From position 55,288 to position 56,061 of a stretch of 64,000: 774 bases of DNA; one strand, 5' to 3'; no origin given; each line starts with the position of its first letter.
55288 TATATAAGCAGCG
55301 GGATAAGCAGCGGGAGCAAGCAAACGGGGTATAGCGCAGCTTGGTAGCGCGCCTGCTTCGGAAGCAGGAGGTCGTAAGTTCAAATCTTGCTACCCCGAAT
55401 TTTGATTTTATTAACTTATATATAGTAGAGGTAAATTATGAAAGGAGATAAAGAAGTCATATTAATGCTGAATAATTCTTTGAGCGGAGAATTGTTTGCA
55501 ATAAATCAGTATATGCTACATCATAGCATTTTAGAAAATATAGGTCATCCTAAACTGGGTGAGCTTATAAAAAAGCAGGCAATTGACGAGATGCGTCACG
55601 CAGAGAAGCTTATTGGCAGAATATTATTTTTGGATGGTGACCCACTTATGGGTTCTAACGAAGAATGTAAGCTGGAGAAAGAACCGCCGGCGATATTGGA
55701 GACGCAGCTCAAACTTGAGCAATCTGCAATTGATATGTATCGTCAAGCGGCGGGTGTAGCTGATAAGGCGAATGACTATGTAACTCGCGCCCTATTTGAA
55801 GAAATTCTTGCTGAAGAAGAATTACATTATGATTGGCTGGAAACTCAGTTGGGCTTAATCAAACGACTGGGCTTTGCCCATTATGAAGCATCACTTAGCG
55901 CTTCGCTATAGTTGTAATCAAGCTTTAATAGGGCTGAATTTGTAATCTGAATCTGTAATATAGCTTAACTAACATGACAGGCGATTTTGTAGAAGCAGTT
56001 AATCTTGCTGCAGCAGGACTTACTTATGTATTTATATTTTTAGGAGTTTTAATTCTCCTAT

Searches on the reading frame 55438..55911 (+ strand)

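Call 21: search_protein_families(library=pfam, proteins=[window:55438-55911:+], max_evalue=0.01)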
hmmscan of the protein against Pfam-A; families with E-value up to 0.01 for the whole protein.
window:55438-55911:+ (157 aa): 4 families
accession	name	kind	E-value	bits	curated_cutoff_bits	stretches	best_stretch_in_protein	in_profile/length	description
PF00210.30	Ferritin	-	1.1e-33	116.6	24.5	1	10-143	3-141/142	Ferritin-like domain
PF02915.23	Rubrerythrin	-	4.6e-09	37.2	22.8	1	11-135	3-134/137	Rubrerythrin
PF03232.19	COQ7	-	0.003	17.6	23.5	0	16-57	12-51/169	Ubiquinone biosynthesis protein COQ7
PF13668.12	Ferritin_2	-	0.0045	17.6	24.7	1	86-139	5-65/138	Ferritin-like domain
